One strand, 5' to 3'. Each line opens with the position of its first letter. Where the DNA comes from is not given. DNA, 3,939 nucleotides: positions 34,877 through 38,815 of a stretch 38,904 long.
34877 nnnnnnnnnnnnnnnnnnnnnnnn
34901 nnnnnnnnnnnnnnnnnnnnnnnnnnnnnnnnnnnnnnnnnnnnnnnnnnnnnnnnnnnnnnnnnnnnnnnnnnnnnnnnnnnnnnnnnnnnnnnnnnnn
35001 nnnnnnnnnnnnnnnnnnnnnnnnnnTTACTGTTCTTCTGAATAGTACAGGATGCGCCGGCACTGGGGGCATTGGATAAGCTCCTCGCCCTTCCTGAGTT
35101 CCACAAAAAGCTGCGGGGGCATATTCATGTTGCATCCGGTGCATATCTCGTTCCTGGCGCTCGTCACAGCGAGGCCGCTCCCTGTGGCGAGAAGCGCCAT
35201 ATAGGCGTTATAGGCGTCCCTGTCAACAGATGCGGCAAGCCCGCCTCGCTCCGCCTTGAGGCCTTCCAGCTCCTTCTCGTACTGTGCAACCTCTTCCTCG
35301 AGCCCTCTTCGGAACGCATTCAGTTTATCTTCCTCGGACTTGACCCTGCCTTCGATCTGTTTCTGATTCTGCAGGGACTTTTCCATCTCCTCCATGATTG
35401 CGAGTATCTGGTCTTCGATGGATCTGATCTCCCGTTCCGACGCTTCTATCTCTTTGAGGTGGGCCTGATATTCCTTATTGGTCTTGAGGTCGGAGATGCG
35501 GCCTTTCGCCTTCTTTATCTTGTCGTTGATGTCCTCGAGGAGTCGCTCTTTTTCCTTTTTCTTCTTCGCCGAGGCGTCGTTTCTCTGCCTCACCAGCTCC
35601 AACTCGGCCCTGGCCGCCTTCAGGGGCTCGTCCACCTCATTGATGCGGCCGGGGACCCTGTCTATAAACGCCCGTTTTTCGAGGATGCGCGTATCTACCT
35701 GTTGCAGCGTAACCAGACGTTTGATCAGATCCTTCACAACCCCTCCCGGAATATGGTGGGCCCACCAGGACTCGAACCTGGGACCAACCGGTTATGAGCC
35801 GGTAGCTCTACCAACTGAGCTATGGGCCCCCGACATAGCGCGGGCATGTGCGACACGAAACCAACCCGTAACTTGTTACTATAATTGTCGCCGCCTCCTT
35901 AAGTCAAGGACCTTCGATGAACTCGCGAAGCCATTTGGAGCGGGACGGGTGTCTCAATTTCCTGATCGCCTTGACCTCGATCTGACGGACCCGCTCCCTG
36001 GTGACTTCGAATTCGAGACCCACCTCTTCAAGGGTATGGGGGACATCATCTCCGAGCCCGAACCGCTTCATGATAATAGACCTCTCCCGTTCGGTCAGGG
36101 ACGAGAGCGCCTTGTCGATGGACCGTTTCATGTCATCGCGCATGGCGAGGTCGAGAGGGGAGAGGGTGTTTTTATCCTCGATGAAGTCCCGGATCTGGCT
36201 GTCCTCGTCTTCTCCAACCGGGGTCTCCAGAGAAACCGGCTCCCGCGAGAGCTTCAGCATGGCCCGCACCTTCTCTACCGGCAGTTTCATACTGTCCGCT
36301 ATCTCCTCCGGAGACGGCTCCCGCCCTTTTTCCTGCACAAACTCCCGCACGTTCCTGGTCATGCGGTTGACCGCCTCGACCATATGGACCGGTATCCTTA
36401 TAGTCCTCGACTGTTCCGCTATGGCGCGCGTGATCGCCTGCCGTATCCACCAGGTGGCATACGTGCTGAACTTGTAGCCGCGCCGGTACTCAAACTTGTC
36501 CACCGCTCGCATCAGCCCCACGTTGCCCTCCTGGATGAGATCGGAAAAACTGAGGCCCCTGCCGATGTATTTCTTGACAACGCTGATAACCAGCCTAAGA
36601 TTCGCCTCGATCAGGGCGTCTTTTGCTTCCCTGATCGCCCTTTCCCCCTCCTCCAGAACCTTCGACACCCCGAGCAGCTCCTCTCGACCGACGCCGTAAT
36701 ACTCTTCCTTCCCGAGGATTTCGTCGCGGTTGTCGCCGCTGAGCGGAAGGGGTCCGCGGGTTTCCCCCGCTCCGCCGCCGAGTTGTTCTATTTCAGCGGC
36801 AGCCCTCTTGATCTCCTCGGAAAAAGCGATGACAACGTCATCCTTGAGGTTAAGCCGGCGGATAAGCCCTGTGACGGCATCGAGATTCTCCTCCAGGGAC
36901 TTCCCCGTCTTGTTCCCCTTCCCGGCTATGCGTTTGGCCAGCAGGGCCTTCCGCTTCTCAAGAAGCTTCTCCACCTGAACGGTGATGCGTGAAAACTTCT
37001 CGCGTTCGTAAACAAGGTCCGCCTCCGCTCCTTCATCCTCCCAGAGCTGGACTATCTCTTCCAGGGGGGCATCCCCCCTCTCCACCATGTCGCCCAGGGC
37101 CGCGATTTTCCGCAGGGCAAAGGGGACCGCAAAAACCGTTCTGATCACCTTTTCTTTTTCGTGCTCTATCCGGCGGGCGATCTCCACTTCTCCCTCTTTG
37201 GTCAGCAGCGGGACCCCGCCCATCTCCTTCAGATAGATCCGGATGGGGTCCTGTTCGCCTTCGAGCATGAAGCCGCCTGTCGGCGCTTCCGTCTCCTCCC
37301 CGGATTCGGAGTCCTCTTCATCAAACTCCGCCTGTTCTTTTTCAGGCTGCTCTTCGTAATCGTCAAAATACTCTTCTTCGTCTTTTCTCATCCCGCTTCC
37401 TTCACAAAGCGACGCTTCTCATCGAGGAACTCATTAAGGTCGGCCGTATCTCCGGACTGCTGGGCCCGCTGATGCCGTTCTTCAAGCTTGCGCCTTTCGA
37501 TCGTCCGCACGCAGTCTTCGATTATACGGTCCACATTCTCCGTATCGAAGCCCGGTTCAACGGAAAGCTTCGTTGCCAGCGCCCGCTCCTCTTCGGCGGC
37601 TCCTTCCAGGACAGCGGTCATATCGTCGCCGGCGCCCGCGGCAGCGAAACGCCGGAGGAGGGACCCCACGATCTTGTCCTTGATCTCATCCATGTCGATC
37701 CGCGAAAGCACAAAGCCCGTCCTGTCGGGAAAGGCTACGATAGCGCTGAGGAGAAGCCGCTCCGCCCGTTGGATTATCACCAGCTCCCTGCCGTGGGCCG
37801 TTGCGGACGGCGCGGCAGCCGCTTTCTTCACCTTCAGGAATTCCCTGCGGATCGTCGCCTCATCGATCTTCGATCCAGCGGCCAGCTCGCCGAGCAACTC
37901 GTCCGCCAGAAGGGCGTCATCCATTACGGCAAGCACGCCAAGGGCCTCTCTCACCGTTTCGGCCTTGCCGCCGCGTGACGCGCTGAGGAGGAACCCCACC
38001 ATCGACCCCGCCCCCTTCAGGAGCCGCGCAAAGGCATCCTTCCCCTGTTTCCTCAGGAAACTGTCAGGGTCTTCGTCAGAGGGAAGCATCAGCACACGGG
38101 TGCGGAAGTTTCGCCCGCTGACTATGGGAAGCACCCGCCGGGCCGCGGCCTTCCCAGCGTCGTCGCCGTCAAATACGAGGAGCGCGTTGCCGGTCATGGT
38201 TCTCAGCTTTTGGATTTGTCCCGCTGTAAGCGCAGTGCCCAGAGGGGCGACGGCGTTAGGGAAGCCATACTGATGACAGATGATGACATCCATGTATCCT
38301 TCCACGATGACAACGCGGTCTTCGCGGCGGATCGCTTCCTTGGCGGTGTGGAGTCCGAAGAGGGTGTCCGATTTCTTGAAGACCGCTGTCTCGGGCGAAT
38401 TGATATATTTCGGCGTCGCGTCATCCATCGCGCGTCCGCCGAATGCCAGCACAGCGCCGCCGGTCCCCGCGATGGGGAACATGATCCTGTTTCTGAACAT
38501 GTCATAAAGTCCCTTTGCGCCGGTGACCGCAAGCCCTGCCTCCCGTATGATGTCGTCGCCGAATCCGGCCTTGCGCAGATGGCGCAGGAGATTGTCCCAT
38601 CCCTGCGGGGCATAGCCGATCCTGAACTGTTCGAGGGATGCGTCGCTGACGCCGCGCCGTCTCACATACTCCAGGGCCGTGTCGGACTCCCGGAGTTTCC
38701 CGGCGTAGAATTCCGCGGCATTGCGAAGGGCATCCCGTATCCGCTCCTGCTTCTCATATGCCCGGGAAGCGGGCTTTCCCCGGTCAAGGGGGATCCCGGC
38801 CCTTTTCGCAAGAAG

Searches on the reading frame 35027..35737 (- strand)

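Call 102: search_protein_families(library=pfam, proteins=[window:35027-35737:-], max_evalue=0.001)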
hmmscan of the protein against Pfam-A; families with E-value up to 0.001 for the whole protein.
window:35027-35737:- (236 aa): 3 families
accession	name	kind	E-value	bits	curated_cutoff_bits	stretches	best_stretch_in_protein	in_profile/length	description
PF02591.20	Zn_ribbon_9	-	3.5e-13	49.8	29.1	1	199-230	2-33/33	C4-type zinc ribbon domain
PF24481.2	CT398_CC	-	4.3e-07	30.4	27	1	12-182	2-175/180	CT398-like coiled coil hairpin domain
PF05557.18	MAD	-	0.00067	18.6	30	1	36-166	65-195/661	Mitotic checkpoint protein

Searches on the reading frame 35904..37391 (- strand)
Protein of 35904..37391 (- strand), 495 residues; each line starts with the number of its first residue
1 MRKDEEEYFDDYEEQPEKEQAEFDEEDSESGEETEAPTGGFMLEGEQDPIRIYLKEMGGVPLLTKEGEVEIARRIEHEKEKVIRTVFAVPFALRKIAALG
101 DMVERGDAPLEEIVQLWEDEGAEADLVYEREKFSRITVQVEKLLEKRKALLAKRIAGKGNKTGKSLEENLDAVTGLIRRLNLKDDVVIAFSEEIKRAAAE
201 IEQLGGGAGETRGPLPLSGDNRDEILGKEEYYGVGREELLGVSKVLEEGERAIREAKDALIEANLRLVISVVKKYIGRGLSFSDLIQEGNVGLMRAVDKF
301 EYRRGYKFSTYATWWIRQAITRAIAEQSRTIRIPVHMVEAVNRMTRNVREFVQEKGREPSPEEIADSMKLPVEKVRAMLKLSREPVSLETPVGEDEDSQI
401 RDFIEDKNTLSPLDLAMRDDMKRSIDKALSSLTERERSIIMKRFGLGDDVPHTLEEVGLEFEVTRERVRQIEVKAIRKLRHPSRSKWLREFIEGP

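Call 44: search_protein_families(library=pfam, proteins=[window:35904-37391:-], max_evalue=0.00001)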
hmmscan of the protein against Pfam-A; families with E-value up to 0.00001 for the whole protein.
window:35904-37391:- (495 aa): 4 families
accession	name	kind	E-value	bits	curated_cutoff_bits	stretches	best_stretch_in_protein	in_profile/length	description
PF04539.22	Sigma70_r3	-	1.7e-24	86.2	25.3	1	339-414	1-76/78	Sigma-70 region 3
PF04542.20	Sigma70_r2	-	3.8e-23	81.5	24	1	260-330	1-71/71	Sigma-70 region 2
PF04545.22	Sigma70_r4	-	6.7e-19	67.6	24.1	1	428-481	1-50/50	Sigma-70, region 4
PF00140.25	Sigma70_r1_2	-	8.6e-13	48.5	22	1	48-79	1-32/34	Sigma-70 factor, region 1.2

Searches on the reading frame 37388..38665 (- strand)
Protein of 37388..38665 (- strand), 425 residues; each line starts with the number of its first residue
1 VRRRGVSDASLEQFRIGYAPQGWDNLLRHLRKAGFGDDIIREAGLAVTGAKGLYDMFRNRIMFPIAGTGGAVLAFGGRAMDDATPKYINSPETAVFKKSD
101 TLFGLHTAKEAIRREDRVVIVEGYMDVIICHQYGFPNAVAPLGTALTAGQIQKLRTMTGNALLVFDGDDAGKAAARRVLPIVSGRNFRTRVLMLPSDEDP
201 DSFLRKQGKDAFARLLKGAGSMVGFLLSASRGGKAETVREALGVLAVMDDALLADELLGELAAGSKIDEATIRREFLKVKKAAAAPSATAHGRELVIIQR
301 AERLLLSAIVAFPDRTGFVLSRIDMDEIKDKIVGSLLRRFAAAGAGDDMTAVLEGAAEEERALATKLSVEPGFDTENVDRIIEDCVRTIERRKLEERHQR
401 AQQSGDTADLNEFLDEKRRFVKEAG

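Call 102: search_protein_families(library=pfam, proteins=[window:37388-38665:-], max_evalue=0.001)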
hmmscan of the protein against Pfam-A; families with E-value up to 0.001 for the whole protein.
window:37388-38665:- (425 aa): 5 families
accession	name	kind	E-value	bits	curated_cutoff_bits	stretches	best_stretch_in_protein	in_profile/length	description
PF08275.17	DNAG_N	-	1.1e-35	123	26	1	2-109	19-128/128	DNA primase catalytic core, N-terminal domain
PF13155.12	Toprim_2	-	7.8e-20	71.5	22.1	1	119-204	1-88/88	Toprim-like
PF13662.12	Toprim_4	-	2.6e-17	63.2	25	1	117-181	2-73/85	Toprim domain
PF01751.28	Toprim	-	3.1e-10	40.5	23.1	1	118-191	2-93/96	Toprim domain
PF13362.12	Toprim_3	-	5.9e-07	30.3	27.2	1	118-210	2-95/95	Toprim domain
